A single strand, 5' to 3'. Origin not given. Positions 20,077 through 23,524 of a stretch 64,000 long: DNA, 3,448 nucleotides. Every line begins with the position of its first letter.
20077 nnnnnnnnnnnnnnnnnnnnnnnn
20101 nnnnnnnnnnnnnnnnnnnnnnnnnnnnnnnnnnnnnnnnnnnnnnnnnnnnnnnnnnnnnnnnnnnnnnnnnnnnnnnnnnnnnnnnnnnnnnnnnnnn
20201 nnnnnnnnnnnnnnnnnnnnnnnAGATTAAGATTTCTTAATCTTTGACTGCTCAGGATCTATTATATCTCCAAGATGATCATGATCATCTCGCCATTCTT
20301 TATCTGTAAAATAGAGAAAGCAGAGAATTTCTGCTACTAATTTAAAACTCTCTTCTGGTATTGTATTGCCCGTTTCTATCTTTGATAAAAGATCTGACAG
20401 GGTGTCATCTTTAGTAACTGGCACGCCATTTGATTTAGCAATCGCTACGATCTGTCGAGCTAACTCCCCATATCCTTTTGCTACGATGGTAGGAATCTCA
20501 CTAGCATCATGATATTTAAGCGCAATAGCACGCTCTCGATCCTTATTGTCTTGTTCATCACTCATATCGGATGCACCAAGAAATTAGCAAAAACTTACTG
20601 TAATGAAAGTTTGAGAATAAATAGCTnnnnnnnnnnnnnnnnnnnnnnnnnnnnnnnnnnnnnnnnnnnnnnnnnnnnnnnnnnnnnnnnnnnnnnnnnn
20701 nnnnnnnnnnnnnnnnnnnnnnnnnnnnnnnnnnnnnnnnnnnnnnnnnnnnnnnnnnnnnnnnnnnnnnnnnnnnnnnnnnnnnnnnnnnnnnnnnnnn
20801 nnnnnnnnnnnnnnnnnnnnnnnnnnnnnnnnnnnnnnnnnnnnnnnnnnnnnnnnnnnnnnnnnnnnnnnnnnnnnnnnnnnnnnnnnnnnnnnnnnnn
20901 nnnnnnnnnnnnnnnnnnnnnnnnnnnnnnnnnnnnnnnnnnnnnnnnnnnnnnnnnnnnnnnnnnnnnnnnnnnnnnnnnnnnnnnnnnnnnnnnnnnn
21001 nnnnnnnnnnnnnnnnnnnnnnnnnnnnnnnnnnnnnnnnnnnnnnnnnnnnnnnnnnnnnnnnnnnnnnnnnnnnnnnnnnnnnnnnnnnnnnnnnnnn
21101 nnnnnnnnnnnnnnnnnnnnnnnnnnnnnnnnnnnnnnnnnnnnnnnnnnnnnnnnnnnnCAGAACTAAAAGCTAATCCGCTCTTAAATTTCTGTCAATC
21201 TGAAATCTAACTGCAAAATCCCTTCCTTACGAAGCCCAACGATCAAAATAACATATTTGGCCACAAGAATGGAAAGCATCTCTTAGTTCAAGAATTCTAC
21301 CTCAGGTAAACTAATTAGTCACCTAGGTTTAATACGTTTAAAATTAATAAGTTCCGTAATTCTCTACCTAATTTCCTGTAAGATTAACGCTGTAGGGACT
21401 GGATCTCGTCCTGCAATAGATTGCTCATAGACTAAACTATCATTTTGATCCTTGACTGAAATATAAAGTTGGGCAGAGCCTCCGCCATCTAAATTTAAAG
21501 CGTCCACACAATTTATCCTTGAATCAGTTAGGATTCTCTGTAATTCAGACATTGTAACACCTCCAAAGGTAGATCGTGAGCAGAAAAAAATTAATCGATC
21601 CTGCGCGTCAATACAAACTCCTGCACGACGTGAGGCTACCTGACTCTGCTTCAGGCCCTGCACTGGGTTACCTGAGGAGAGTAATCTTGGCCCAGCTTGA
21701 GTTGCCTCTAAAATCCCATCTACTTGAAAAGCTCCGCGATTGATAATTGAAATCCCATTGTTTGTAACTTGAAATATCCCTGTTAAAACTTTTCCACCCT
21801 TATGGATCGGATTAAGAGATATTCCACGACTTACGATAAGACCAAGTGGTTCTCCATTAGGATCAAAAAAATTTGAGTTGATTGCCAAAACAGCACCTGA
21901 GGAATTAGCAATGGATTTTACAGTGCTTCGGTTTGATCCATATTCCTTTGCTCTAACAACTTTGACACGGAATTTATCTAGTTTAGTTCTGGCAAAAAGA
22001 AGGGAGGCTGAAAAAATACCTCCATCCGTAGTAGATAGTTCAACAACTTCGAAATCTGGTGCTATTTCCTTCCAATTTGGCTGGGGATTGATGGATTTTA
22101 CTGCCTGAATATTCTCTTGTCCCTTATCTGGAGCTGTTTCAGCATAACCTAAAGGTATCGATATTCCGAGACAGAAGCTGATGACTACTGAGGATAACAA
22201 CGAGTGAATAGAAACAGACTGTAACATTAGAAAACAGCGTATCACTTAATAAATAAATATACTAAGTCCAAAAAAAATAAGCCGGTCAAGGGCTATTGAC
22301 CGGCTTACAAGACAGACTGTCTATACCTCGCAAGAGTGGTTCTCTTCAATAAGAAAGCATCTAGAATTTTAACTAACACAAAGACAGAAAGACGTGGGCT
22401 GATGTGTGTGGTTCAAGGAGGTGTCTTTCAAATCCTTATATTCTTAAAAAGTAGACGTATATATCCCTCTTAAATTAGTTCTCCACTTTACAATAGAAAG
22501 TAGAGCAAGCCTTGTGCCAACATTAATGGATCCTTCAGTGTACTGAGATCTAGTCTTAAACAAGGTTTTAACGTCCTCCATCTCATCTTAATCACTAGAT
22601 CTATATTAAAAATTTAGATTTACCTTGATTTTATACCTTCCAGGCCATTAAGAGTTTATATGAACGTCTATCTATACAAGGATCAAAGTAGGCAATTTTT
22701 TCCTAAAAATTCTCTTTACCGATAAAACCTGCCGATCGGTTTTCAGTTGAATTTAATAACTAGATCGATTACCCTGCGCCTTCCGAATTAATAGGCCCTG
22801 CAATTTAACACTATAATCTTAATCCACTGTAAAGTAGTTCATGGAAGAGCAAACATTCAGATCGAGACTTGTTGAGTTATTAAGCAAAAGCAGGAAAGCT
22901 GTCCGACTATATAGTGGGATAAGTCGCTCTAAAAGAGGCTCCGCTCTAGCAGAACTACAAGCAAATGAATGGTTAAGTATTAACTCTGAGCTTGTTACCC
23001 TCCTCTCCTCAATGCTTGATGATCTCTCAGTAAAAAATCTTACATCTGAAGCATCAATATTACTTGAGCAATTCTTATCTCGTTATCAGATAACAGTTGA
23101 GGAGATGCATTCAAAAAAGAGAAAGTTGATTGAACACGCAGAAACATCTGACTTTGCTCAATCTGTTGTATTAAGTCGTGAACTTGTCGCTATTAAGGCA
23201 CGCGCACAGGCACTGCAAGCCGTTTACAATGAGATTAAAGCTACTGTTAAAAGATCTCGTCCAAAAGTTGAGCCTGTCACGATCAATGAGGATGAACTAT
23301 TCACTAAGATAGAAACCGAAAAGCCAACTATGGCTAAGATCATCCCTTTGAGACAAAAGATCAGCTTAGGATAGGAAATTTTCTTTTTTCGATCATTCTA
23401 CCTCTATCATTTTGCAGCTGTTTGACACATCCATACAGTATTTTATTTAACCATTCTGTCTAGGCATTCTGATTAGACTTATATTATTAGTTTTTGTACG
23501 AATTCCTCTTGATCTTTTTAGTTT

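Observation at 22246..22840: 600-bp ORF-free region with a strong minus-strand intrinsic terminator, a candidate antisense ncRNA locus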

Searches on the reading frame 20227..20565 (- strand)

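Call 7: search_protein_families(library=pfam, proteins=[window:20227-20565:-], max_evalue=0.01)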
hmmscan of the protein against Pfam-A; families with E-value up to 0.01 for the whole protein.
window:20227-20565:- (112 aa): 1 family
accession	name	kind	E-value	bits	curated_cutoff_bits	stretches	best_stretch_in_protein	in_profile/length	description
PF01312.24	Bac_export_2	-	4.9e-16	59.3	24.4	1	13-83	262-334/335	FlhB HrpN YscU SpaS Family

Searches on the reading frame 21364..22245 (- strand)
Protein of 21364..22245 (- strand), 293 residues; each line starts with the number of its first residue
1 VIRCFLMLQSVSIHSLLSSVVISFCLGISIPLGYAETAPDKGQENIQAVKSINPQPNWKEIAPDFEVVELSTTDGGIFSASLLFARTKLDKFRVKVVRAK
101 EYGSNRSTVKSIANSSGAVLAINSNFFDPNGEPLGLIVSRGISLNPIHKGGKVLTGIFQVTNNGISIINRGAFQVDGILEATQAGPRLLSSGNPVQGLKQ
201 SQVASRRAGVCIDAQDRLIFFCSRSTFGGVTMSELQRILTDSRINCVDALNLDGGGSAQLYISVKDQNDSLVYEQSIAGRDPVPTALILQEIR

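Call 7: search_protein_families(library=pfam, proteins=[window:21364-22245:-], max_evalue=0.01)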
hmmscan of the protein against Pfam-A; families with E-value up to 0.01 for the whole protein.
window:21364-22245:- (293 aa): 1 family
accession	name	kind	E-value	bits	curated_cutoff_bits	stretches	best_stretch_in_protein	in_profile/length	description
PF09992.14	NAGPA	-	3.2e-26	93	25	1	116-288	1-167/169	Phosphodiester glycosidase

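Call 10: find_related_loci(query=window:21364-22227:-, collection=genome_contigs, flank=6000)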
Query window:21364-22227:- (287 aa) in genome_contigs; peptide patterns used: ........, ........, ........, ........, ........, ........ (x = any residue, [..] = any of these).
67 stretches matched a pattern, but none encodes a relative of the query by tblastn (E <= 1e-3).

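Call 11: find_homologous_proteins(query=window:21364-22227:-, max_evalue=1e-10)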
Query window:21364-22227:- (287 aa): 98 proteins with E <= 1e-10 among 1903 candidates.
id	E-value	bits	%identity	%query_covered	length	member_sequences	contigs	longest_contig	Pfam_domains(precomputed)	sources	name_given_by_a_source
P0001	1.2e-181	620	100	100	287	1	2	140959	PF09992.15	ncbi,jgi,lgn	-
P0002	1.8e-83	298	59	78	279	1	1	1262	PF09992.15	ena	-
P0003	3.6e-76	274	54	83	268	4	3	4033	PF09992.15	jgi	-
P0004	2.4e-71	258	52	83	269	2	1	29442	PF09992.15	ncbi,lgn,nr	ncbi:MAG: phosphodiester glycosidase family protein [Deltaproteobacteria bacterium]|nr:phosphodieste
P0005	2.7e-71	258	55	83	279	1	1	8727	PF09992.15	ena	-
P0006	4.3e-66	241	49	85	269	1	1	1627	PF09992.15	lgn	-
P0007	1.2e-64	236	46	86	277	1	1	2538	PF09992.15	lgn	-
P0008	2.4e-64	235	46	83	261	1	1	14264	PF09992.15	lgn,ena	-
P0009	5.2e-64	234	48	82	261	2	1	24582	PF09992.15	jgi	jgi:uncharacterized protein YigE (DUF2233 family)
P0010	8.9e-64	233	48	82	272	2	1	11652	PF09992.15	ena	-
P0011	1.3e-63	233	49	81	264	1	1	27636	PF09992.15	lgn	-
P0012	2.1e-63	232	50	81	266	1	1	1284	PF09992.15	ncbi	-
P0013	2.8e-63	232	53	82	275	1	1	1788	PF09992.15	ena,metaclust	metaclust:\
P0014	6.8e-63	231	49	81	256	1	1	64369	PF09992.15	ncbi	-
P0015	9.1e-63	230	43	98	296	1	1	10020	PF09992.15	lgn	-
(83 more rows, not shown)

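Call 13: find_encoding_contigs(protein=P0004, flank=5000, max_places=2)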
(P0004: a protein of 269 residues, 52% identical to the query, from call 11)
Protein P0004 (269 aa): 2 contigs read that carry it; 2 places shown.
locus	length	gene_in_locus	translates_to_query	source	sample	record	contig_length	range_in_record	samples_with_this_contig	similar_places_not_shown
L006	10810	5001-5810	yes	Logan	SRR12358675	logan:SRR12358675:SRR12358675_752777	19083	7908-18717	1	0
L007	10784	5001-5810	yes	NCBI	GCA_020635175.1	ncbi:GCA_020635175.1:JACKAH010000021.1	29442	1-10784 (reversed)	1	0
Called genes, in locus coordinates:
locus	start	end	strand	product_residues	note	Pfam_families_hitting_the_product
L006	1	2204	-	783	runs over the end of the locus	-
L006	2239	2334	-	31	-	-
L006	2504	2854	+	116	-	-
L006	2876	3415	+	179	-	-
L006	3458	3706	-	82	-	-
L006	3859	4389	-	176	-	-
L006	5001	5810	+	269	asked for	PF09992:NAGPA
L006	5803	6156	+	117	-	PF12796:Ank_2, PF24521:Ank_KRIT1 (weak), PF12796:Ank_2, PF13637:Ank_4, PF13857:Ank_5, PF00023:Ank, PF13606:Ank_3, PF13637:Ank_4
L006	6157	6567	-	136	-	-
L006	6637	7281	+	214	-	-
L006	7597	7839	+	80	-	-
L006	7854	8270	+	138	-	-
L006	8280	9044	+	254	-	PF01925:TauE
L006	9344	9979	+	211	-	-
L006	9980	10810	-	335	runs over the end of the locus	PF13433:Peripla_BP_5, PF13458:Peripla_BP_6, PF01094:ANF_receptor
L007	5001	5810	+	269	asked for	PF09992:NAGPA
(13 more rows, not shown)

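Call 14: find_encoding_contigs(protein=P0005, flank=5000, max_places=2)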
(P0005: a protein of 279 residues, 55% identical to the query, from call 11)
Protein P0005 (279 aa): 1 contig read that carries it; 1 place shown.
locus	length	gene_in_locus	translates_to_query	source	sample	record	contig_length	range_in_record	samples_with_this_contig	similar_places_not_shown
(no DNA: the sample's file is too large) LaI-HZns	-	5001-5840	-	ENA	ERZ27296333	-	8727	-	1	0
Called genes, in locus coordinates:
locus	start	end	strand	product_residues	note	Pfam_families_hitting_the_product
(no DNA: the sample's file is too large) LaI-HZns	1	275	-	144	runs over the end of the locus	PF02599:CsrA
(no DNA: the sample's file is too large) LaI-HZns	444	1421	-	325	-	PF00669:Flagellin_N, PF00700:Flagellin_C (weak)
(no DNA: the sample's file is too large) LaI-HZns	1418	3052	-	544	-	PF00460:Flg_bb_rod (weak), PF22638:FlgK_D1, PF06429:Flg_bbr_C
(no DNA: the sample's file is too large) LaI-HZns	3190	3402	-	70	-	-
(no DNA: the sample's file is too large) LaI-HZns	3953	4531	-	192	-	-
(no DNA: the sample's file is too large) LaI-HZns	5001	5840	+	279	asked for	PF09992:NAGPA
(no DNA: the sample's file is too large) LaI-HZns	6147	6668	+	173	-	-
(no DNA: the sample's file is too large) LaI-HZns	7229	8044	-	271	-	?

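Call 15: find_encoding_contigs(protein=P0003, flank=5000, max_places=3)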
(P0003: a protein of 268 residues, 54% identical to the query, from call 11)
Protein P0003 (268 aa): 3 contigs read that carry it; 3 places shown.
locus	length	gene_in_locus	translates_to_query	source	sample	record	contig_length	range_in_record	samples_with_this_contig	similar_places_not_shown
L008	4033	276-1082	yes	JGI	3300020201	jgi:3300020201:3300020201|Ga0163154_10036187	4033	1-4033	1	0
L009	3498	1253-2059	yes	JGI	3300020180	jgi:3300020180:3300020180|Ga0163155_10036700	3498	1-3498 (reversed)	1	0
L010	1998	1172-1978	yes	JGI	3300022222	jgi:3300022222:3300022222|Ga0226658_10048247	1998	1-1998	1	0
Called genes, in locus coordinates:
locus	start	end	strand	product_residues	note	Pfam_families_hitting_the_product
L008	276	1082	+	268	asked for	PF09992:NAGPA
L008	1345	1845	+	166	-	-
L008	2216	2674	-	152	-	-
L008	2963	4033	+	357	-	?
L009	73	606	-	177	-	-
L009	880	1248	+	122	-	-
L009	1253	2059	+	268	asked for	PF09992:NAGPA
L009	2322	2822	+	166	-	-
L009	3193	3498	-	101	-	?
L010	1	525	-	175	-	?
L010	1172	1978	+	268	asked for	PF09992:NAGPA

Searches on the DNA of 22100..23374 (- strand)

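Call 5: search_rna_families(source=window, start=22100, end=23000, threshold=evalue, max_evalue=10, show_alignments=3)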
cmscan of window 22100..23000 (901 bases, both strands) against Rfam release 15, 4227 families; matches with E-value up to 10: 2.
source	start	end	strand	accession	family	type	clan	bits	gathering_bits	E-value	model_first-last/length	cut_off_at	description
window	22275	22356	-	RF00112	CyaR_RyeE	Gene; sRNA;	-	19.7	47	0.94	1-85/85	no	CyaR/Rye RNA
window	22232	22478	-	RF01259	snR63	Gene; snRNA; snoRNA; CD-box;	CL00061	13.1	50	0.78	1-255/255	no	Small nucleolar RNA snR63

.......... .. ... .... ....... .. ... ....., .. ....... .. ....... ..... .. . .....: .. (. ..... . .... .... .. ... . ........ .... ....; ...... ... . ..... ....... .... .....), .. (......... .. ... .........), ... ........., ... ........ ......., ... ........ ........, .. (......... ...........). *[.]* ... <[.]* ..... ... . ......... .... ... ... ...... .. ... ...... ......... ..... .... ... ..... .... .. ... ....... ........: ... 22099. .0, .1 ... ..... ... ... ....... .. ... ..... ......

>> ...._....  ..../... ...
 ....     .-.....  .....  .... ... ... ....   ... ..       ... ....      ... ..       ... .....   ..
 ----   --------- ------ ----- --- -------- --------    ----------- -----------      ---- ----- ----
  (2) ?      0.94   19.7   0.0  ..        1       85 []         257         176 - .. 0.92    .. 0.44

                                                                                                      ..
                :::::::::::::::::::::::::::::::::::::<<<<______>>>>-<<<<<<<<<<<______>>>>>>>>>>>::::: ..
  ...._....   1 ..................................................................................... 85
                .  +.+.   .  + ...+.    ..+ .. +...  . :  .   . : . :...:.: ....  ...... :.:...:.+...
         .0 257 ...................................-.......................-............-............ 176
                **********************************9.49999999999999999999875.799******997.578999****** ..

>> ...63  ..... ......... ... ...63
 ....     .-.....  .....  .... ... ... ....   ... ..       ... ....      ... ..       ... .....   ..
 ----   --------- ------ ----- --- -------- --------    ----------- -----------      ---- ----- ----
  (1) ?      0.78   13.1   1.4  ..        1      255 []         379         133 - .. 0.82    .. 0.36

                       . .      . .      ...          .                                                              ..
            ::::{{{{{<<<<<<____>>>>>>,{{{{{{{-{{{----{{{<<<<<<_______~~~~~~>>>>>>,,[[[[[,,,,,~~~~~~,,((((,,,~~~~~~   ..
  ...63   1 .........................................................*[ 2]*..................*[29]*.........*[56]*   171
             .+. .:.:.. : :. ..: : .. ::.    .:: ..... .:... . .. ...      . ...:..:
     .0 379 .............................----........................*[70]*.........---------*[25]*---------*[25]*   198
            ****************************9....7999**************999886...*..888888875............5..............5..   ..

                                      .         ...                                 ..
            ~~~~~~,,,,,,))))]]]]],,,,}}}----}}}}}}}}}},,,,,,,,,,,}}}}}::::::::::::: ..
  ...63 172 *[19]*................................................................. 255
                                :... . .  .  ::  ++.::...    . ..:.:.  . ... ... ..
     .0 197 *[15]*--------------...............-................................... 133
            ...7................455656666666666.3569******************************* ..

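Call 49: build_rna_model(alignment_id=A3)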
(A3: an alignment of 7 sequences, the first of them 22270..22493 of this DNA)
Model R1 built from alignment A3 (7 sequences, 241 columns); structure: RNAalifold consensus.
model positions 213; base pairs 28; branch points 2; effective number of sequences 3.06; information 0.59 bits per position. Calibrated on 0.2 Mb of random sequence (short: E-values are rough).
structure used (alignment columns):
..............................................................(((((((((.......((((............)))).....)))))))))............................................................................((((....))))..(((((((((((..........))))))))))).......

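Call 50: search_with_rna_model(model_id=R1, sources=[window, L007, L014, L028, L060, L076, L078, L080, L081, L082, L012, L021, L030, L041, L054, L056, L058, L075], max_evalue=1, make_alignment=true)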
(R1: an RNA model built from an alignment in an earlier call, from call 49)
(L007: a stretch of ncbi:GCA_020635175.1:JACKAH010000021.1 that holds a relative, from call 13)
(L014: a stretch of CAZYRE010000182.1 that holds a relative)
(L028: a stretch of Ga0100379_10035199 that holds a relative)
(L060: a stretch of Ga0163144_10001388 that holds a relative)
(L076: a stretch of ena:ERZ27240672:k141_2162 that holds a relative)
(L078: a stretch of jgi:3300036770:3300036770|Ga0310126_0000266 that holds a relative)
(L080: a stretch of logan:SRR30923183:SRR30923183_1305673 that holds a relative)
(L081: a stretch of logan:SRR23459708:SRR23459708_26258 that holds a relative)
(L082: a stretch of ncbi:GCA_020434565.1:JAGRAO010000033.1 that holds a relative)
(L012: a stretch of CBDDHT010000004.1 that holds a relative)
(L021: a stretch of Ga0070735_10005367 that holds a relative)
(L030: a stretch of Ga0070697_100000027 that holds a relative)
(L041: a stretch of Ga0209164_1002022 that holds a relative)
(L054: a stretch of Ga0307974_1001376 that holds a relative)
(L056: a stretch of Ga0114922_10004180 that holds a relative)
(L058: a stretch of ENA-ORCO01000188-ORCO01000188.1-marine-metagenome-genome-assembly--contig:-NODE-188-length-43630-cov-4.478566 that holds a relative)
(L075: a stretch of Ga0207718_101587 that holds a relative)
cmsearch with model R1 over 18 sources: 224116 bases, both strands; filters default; matches with E-value up to 1: 8.
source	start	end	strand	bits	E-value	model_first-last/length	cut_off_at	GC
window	22270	22485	-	193.9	1.8e-32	1-213/213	no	0.38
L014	1881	2093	-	184.5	8.5e-31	1-213/213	no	0.52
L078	2561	2776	-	181.2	3.3e-30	1-213/213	no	0.49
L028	167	379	-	180.6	4.2e-30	1-213/213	no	0.43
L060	5895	6112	-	178.4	1.1e-29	1-213/213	no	0.39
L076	540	745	-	168.7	5.7e-28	1-213/213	no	0.48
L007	4682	4899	+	133.9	9.8e-22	1-213/213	no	0.48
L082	1969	2192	-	34.7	0.00057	1-213/213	no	0.56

Alignment A4: 8 matches aligned to the model, 243 columns, each read 5' to 3' on its own strand. Consensus structure (alignment columns), stored with it:
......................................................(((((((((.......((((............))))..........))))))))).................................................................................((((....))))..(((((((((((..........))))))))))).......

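Call 68: search_with_rna_model(model_id=R1, sources=[L080, L081], filters=off, max_evalue=10)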
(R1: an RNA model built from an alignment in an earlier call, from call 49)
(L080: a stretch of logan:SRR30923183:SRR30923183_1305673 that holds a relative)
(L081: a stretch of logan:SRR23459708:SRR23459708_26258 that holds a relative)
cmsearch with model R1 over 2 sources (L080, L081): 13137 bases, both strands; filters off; matches with E-value up to 10: 8.
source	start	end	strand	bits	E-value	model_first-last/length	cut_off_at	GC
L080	2493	2540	-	10.2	0.84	157-206/213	no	0.6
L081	2456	2545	-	8.9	1.4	1-213/213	no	0.42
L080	1288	1360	-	6.6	3.6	1-213/213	no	0.41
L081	4308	4370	+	5.7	5.2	1-213/213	no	0.35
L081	2592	2601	-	5.4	6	73-82/213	no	0.5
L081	2773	2856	-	5.2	6.5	1-213/213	no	0.45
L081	424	525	+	5.1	6.7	1-213/213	no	0.34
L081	2678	2737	+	4.8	7.7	1-213/213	no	0.45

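Call 73: search_rna_families(sources=[L014, L078, L076, L028, L082, L080, L081], threshold=evalue, max_evalue=5)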
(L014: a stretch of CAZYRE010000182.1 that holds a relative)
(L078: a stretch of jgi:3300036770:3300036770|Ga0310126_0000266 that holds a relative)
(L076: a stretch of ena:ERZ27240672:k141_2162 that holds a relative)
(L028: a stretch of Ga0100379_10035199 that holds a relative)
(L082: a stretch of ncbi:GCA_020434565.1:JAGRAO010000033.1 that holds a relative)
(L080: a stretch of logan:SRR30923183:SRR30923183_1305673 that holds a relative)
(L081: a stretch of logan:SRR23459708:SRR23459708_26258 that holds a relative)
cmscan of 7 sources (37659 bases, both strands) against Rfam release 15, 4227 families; matches with E-value up to 5: 5.
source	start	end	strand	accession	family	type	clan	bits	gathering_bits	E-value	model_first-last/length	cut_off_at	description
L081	3538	3619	+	RF01396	isrN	Gene; sRNA;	-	20.9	44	1.5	1-143/143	no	isrN Hfq binding RNA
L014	1885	1966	-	RF02784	SorX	Gene; sRNA;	-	20.8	46.6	0.99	1-73/73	no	Singlet oxygen resistance RNA X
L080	2491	2583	-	RF02631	Hrs13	Gene; sRNA;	-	20.7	52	0.71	1-82/82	no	Hfq-regulated sRNA 13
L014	3682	3736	+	RF01123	sR35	Gene; snRNA; snoRNA; CD-box;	-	20.5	60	0.57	1-57/57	no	Small nucleolar RNA sR35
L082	2254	2281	-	RF01792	eiav_FSE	Cis-reg; frameshift_element;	-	18.6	40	4.1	1-35/35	no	ribosomal frameshift site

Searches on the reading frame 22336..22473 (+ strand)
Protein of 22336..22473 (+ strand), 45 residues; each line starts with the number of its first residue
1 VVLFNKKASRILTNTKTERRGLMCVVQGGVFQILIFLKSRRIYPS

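Call 7: search_protein_families(library=pfam, proteins=[window:22336-22473:+], max_evalue=0.01)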
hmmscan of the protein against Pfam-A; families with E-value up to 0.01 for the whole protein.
window:22336-22473:+ (45 aa): 0 families
